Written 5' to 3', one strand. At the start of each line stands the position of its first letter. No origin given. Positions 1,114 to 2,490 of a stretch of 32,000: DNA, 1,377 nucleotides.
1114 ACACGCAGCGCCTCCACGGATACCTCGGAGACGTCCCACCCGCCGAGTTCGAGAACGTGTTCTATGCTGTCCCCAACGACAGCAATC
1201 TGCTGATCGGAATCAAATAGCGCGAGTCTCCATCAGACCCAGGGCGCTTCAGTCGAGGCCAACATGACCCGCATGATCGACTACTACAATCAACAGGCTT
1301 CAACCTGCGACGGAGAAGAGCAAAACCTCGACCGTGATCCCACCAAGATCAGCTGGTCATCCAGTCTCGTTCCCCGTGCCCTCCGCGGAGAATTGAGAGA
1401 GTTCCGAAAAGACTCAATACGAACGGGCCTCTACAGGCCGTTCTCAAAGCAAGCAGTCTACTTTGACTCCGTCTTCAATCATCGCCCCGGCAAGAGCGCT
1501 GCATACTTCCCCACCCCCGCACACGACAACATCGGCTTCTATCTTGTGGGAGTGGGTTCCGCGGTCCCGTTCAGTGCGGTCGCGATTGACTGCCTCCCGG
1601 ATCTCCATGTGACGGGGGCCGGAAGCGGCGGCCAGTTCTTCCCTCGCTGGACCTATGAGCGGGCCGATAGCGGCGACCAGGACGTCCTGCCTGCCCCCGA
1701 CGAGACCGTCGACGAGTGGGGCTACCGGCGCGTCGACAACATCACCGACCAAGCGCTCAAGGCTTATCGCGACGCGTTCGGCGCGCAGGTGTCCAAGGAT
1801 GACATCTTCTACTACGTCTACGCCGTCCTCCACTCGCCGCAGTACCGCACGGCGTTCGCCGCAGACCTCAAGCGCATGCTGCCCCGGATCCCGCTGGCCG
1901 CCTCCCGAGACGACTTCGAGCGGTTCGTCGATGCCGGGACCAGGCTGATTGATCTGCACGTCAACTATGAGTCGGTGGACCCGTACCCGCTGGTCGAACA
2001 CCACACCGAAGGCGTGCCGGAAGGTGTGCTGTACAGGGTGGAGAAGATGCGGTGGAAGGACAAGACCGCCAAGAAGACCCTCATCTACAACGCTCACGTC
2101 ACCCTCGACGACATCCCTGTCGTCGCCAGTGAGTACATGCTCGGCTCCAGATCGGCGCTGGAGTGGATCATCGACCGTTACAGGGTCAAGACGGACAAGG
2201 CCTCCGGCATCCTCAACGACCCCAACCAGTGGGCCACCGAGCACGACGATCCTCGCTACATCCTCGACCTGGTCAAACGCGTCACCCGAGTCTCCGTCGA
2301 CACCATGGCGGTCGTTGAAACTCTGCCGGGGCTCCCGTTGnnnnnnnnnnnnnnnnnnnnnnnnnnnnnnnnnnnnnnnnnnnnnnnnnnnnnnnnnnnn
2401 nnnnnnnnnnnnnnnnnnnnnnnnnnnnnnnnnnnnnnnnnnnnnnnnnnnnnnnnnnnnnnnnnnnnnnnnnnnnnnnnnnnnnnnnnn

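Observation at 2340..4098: Split Hip-type kinase module: core kinase plus HipS-like/HIRAN partner, translationally coupled to a restriction gene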

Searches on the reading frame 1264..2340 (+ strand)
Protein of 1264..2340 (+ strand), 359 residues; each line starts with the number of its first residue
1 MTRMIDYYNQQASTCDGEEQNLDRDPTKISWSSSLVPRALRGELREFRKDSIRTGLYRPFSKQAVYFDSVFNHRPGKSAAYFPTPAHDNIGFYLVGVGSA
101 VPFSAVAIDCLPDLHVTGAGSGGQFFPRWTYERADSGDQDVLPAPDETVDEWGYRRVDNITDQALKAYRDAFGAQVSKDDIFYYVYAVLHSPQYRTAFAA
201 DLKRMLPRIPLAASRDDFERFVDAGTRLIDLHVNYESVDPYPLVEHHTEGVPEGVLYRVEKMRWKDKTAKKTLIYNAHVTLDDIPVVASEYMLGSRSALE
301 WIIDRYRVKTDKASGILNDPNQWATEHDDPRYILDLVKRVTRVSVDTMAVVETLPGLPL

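Call 3: search_protein_families(library=pfam, proteins=[window:1264-2340:+], max_evalue=1)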
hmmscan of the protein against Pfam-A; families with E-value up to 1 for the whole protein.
window:1264-2340:+ (359 aa): 1 family
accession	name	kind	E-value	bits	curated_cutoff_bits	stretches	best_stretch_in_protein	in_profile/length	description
PF18135.7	Type_ISP_C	-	2.5e-95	319.9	25.9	1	1-336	30-342/342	Type ISP C-terminal specificity domain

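Call 4: search_protein_families(library=ncbifam, proteins=[window:1264-2340:+], max_evalue=1)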
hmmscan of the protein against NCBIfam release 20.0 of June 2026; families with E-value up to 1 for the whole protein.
window:1264-2340:+ (359 aa): 0 families

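Call 5: search_protein_families(library=padloc, proteins=[window:1264-2340:+], max_evalue=1)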
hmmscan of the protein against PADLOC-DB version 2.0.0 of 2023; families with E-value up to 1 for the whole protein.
window:1264-2340:+ (359 aa): 5 families
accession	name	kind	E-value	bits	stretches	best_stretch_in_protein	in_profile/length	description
PDLC03597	REase_MTase_IIG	-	5.6e-119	396.7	1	1-357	1271-1638/1646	Type IIG restriction enzyme-methyltransferase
PDLC03051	REase_MTase_I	-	6.5e-64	213.8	1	2-356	1251-1586/1591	Type I restriction enzyme-methyltransferase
PDLC03621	REase_MTase_IIG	-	6.5e-36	121.8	1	17-354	702-1012/1024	Type IIG restriction enzyme-methyltransferase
PDLC03610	REase_MTase_IIG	-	6.8e-14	48.9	1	48-300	783-1032/1096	Type IIG restriction enzyme-methyltransferase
PDLC03631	REase_MTase_IIG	-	3.7e-12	43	1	156-339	838-1020/1086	Type IIG restriction enzyme-methyltransferase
